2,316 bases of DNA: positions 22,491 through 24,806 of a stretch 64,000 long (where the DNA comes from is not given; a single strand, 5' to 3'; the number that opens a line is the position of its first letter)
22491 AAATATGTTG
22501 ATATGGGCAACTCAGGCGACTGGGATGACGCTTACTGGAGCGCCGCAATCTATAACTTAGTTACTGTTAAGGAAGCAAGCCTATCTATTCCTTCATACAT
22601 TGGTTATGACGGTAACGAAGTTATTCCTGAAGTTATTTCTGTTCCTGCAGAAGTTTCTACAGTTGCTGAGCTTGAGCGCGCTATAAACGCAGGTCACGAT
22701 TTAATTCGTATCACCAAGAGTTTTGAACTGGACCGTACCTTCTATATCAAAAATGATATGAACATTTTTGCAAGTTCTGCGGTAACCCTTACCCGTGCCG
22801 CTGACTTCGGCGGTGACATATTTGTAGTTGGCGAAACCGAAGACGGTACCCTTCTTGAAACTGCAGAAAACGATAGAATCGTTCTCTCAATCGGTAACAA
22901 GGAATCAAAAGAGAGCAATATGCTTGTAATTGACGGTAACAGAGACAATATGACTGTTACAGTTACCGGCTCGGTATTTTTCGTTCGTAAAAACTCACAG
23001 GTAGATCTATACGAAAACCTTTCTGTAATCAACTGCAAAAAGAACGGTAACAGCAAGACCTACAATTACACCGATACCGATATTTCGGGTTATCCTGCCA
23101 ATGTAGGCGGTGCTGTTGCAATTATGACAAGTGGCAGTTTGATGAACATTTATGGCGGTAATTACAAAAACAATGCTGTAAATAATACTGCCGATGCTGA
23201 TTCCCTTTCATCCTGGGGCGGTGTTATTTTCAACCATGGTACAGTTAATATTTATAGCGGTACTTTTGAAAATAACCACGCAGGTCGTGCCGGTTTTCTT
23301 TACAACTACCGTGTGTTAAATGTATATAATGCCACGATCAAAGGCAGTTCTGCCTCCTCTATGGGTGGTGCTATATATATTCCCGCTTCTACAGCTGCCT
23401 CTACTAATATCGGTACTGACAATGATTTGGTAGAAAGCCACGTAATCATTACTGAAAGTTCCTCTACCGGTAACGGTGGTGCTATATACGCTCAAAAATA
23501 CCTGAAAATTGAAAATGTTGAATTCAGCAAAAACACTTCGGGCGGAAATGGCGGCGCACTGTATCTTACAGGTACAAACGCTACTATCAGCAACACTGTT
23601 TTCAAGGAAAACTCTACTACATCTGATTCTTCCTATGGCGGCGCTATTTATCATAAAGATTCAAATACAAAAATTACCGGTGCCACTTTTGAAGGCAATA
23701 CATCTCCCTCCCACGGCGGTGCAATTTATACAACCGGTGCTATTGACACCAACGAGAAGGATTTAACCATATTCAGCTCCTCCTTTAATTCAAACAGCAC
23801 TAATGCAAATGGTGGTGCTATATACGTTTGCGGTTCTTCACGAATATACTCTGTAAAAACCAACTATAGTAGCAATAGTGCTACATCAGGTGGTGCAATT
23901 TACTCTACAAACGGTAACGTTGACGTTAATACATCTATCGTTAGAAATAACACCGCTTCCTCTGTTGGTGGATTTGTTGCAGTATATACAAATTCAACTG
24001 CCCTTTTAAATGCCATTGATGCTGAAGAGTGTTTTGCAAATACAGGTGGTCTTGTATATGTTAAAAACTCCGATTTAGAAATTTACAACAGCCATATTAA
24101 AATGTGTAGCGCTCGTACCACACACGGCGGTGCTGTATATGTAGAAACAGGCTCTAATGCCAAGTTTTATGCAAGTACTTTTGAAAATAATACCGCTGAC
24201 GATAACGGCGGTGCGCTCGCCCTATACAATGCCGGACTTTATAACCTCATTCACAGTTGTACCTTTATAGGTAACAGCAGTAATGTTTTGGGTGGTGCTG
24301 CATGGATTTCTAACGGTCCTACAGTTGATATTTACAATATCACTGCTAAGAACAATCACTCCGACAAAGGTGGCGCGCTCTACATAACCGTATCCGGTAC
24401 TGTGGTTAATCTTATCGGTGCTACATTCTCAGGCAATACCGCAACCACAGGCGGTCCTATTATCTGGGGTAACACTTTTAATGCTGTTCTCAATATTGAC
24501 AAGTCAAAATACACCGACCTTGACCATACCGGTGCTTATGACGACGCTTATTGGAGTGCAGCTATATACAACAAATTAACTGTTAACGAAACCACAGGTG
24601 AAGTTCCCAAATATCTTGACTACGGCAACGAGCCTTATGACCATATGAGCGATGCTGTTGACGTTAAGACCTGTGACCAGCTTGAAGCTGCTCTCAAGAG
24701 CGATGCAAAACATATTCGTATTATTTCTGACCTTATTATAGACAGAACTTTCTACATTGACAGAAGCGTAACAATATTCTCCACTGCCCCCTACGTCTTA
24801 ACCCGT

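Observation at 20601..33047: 4148-aa secreted giant protein with an unrecognised domain architecture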

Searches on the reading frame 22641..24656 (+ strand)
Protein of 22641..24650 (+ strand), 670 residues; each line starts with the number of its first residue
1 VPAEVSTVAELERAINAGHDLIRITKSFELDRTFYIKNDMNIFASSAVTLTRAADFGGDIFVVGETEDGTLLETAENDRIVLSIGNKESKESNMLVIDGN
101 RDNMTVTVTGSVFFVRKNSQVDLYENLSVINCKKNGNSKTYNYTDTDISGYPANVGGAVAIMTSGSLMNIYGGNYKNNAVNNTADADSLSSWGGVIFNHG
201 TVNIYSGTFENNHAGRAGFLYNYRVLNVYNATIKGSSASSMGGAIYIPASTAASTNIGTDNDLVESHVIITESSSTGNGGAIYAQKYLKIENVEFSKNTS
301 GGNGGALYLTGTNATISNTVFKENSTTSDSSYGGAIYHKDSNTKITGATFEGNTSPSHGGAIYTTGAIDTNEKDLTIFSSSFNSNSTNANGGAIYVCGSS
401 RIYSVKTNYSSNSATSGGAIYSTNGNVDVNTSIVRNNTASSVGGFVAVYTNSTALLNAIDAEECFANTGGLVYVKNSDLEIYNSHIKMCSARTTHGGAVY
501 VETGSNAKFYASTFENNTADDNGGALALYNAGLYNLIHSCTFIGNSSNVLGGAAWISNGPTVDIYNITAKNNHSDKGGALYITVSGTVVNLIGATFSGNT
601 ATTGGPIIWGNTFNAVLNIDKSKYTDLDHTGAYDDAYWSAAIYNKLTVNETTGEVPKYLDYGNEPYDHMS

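Call 7: search_protein_families(library=pfam, max_evalue=0.01, proteins=[window:22641-24650:+])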
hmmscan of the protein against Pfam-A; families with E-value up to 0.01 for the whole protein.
window:22641-24650:+ (670 aa): 2 families
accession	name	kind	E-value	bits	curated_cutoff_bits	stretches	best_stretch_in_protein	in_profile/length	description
PF02415.23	Chlam_PMP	-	2.4e-25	86.2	20.6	2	349-365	3-19/19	Chlamydia polymorphic membrane protein (Chlamydia_PMP) repeat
PF13229.12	Beta_helix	-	1.1e-06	28.8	25.9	3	471-614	25-151/158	Right handed beta helix region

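Call 8: search_protein_families(library=ncbifam, max_evalue=0.01, proteins=[window:22641-24650:+])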
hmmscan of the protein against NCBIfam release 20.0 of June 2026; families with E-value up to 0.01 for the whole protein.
window:22641-24650:+ (670 aa): 2 families
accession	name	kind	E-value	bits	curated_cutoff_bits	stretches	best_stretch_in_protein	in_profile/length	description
TIGR01376.1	POMP_repeat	repeat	7.8e-21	72.8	15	2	348-368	5-25/28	polymorphic outer membrane protein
NF007285.1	PRK09752.1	equivalog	3.3e-07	28.4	1459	2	318-483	97-280/1250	AIDA-I family autotransporter adhesin YfaL/EhaC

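Call 41: find_homologous_proteins(query=window:22647-24656:+, max_evalue=1e-10)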
Query window:22647-24656:+ (670 aa): 1041 proteins with E <= 1e-10 among 8000 candidates; the best 120 are listed.
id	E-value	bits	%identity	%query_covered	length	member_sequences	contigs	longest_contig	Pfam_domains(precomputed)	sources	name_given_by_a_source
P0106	1.4e-190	653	36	99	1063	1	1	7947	PF02415.24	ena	-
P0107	6.2e-188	645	44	100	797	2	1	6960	PF02415.24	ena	-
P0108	6.0e-146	506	39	49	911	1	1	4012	-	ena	-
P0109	9.7e-125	436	35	94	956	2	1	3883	PF02415.24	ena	-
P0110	2.1e-112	395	40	94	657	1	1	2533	PF02415.24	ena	-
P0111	3.3e-112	394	38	96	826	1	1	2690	PF02415.24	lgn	-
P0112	3.4e-100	355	43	77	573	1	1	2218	PF02415.24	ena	-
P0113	2.0e-85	306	41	69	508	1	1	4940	PF02415.24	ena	-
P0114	1.1e-79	287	40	72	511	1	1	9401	PF02415.24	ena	-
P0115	2.4e-79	286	35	89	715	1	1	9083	PF02415.24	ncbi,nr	ncbi:MAG: hypothetical protein IKV64_04770, partial [Clostridia bacterium]|nr:hypothetical protein [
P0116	4.8e-76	275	31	91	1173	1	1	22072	PF02415.24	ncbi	-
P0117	3.2e-73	266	32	90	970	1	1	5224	PF02415.24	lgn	-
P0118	1.1e-72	264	32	93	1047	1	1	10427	PF13229.13,PF02415.24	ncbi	-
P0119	3.2e-72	262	30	93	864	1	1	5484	PF13229.13,PF02415.24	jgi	-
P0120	1.3e-71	260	33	90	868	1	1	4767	PF02415.24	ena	-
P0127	1.8e-65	240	28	93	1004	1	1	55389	PF02415.24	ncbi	-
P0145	6.1e-59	218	29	94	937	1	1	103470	PF02415.24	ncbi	-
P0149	6.1e-56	209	30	87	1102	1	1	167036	PF02415.24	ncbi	-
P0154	1.7e-54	204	29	94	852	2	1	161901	PF02415.24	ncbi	-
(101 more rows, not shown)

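Call 54: predict_structure(alignment_id=A2)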
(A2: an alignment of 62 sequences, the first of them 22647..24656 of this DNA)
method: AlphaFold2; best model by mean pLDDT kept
length: 670 residues; sequences in the alignment: 62
mean_pLDDT: 94.3   pTM: 0.93
mean pLDDT of the five models: 94.3, 94.0, 93.9, 93.9, 93.7
residues with pLDDT >= 90: 592; 70-90: 51; 50-70: 18; < 50: 9
segments of 3 or more residues with pLDDT < 50: 663-670
pLDDT, mean of each block of 10 residues (from residue 1): 98 98 99 98 98 98 95 91 92 97 98 97 98 93 81 97 97 96 77 97 98 97 97 97 94 87 81 98 96 98 97 97 98 96 98 98 72 94 98 95 98 98 97 99 97 98 98 98 98 97 97 98 96 96 97 96 98 97 95 97 90 96 95 90 93 84 39
secondary structure, 60 per line:
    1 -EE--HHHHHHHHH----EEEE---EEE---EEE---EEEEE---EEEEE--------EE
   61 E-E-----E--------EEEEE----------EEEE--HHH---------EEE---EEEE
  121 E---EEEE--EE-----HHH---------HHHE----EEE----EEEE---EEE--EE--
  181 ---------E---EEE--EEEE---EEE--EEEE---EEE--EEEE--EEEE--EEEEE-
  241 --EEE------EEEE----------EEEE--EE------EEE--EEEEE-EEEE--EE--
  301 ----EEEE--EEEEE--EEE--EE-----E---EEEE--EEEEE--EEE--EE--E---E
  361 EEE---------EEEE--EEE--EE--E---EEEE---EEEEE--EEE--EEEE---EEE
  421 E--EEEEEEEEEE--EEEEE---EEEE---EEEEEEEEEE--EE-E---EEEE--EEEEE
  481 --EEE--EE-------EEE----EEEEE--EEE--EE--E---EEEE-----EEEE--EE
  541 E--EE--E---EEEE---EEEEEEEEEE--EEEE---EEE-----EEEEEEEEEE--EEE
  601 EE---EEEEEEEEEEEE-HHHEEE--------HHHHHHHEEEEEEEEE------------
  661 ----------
elements in order: H6-14 E19-22 E26-28 E32-34 E38-42 E46-50 E59-61 E78-82 E93-96 E111-113 E117-121 E125-128 E158-160 E165-168 E172-174 E194-196 E199-202 E206-208 E211-214 E218-220 E223-226 E229-232 E235-239 E243-245 E252-255 E266-269 E280-282 E285-289 E291-294 E305-308 E311-315 E318-320 E334-337 E340-344 E347-349 E360-363 E373-376 E379-381 E392-395 E399-403 E406-408 E411-414 E418-421 E424-433 E436-440 E444-447 E451-460 E470-473 E476-480 E483-485 E497-499 E504-508 E511-513 E524-527 E533-536 E539-541 E552-555 E559-568 E571-574 E578-580 E586-595 E598-602 E606-617 E622-624 H633-639 E640-648
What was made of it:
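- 22647..24656 (+): Beta-helix module 2 (aa 683-1352). The AF2 model has pLDDT 94.3 and pTM 0.93 and is an all-beta right-handed helix (call 54).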

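Call 56: fold_search(model_id=the predicted structure, library=pdb)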
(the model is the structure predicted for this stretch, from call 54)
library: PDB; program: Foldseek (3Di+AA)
matches with E <= 10: 399; with E <= 0.001: 6
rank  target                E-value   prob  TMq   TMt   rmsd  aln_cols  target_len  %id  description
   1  5gkd_A                9.8e-06  1.00  0.22  0.21  24.0       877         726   10  Structure of PL6 family alginate lyase AlyGC (released 2017-02-08)
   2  4oj6_C                1.9e-04  0.95  0.20  0.19  15.1       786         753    9  Crystal Structure of a Putative Tailspike Protein (TSP1, orf210) from Escherichia coli O157:H7 Bacteriohage CBA120; Se (released 2014-03-26)
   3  8bwk_C                4.0e-04  0.85  0.19  0.18  23.1       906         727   10  Metagenomic derived PL6 alginate lyase (released 2023-12-20)
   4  5gkq_A                4.2e-04  0.93  0.22  0.21  22.6       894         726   10  Structure of PL6 family alginate lyase AlyGC mutant-R241A (released 2017-02-08)
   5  7o7t                  4.2e-04  0.77  0.17  0.16  21.8       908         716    9  Structure of the PL6 family alginate lyase Patl3640 from Pseudoalteromonas atlantica T6c in complex with 4-deoxy-L-eryth (released 2021-07-28)
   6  8bwk_A                7.1e-04  0.77  0.17  0.16  23.9       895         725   10  Metagenomic derived PL6 alginate lyase (released 2023-12-20)
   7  8bwk_D                1.2e-03  0.75  0.20  0.20  23.6       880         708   10  Metagenomic derived PL6 alginate lyase (released 2023-12-20)
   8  8egr_A                1.3e-03  1.00  0.41  0.44  12.0       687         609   11  Upper tail structure of Staphylococcus phage Andhra (released 2022-12-14)
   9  8bwk_B                1.6e-03  0.54  0.17  0.16  24.8       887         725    9  Metagenomic derived PL6 alginate lyase (released 2023-12-20)
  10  4oj5_C                2.3e-03  0.85  0.24  0.22  14.6       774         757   10  Crystal Structure of a Putative Tailspike Protein (TSP1, orf210) from Escherichia coli O157:H7 Bacteriohage CBA120 (released 2014-03-26)
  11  7dmk_C                2.5e-03  0.63  0.17  0.16  23.8       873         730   10  PL6 alginate lyase BcAlyPL6 (released 2021-10-06)
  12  7o77                  2.8e-03  0.75  0.20  0.19  22.0       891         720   10  Structure of the PL6 family alginate lyase Patl3640 from Pseudoalteromonas atlantica T6c (released 2021-07-28)
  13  4oj5_B                3.7e-03  0.97  0.31  0.28  14.8       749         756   10  Crystal Structure of a Putative Tailspike Protein (TSP1, orf210) from Escherichia coli O157:H7 Bacteriohage CBA120 (released 2014-03-26)
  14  7koh_D                4.8e-03  0.77  0.21  0.25  16.9       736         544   10  Crystal structure of antigen 43 from Escherichia coli EDL933 (released 2022-03-09)
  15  4mr0_A                5.1e-03  0.90  0.18  0.25  13.8       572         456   11  Crystal structure of PfbA, a surface adhesin of Streptococcus pneumoniae (released 2014-02-05)
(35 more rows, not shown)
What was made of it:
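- Closest known: Beta-helix polysaccharide-active proteins. Same: These are the best Foldseek hits for module 2 (call 56).
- The beta-helix module model has pLDDT 94.3 (calls 54, 56).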

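Call 73: find_encoding_contigs(protein=P0127, flank=4000, max_places=1)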
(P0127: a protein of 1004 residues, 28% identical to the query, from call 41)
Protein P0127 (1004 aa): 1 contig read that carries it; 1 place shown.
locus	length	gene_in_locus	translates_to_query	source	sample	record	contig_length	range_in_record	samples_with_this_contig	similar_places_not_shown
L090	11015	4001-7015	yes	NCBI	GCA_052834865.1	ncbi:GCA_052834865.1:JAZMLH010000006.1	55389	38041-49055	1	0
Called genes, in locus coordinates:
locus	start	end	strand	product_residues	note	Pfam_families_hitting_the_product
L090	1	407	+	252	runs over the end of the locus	PF01261:AP_endonuc_2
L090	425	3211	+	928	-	PF22666:Glyco_hydro_2_N2, PF00703:Glyco_hydro_2, PF02836:Glyco_hydro_2_C, PF16355:DUF4982, PF18565:Glyco_hydro2_C5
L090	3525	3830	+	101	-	-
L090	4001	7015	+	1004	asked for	PF02415:Chlam_PMP (faint)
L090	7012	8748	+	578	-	-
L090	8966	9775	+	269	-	PF03629:SASA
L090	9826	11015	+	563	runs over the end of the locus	PF08757:CotH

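Call 74: find_encoding_contigs(protein=P0145, flank=4000, max_places=1)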
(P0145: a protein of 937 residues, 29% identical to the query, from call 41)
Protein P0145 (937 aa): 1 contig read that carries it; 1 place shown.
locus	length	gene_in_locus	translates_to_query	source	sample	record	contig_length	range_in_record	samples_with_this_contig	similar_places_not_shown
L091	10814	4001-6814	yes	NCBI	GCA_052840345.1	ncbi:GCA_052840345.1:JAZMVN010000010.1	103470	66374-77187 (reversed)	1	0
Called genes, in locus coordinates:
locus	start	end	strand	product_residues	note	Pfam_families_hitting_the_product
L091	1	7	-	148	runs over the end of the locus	-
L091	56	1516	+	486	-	-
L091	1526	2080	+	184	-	-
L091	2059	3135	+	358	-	PF01171:ATP_bind_3 (weak), PF02540:NAD_synthase (weak), PF03054:tRNA_Me_trans, PF20259:tRNA_Me_trans_M, PF20258:tRNA_Me_trans_C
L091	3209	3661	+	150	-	-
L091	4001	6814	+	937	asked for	PF02415:Chlam_PMP (faint)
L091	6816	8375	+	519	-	-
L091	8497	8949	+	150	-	PF00334:NDK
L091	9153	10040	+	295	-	PF11969:DcpS_C, PF01230:HIT, PF00075:RNase_H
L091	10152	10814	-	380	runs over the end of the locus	PF00155:Aminotran_1_2 (weak), PF00266:Aminotran_5, PF01053:Cys_Met_Meta_PP, PF01041:DegT_DnrJ_EryC1 (weak)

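Call 75: find_encoding_contigs(protein=P0149, flank=4000, max_places=1)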
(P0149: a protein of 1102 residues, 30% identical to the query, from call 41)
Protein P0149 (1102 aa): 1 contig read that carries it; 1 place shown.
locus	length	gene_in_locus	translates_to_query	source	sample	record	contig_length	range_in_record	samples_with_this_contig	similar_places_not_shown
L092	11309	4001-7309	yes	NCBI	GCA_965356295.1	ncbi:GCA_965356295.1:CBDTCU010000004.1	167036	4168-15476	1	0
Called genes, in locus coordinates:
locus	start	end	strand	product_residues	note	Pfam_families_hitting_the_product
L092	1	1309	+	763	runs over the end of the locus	PF00005:ABC_tran, PF02463:SMC_N (faint)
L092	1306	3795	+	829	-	PF00005:ABC_tran, PF02463:SMC_N (weak), PF02687:FtsX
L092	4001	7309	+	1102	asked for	PF02415:Chlam_PMP (faint)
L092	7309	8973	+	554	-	-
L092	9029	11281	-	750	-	PF02687:FtsX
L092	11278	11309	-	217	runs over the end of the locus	PF02463:SMC_N (faint), PF00005:ABC_tran, PF13304:AAA_21 (faint)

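Call 76: find_encoding_contigs(protein=P0154, flank=4000, max_places=1)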
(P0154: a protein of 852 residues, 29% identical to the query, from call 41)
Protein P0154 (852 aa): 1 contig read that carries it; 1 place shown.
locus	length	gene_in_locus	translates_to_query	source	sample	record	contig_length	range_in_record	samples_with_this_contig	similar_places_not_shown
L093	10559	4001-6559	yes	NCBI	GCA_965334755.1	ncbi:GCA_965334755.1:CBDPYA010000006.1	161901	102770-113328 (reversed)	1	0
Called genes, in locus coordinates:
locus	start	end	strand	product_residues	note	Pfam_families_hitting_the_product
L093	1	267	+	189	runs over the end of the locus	PF01451:LMWPc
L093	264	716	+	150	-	PF02502:LacAB_rpiB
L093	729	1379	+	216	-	PF14681:UPRTase, PF00156:Pribosyltran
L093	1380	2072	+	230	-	PF03575:Peptidase_S51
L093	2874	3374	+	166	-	-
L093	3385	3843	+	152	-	PF12746:GNAT_acetyltran (weak), PF13302:Acetyltransf_3, PF00583:Acetyltransf_1 (weak), PF08445:FR47 (faint)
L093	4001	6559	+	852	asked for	PF02415:Chlam_PMP (faint)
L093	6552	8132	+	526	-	-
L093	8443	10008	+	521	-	PF01235:Na_Ala_symp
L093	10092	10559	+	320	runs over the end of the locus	PF02275:CBAH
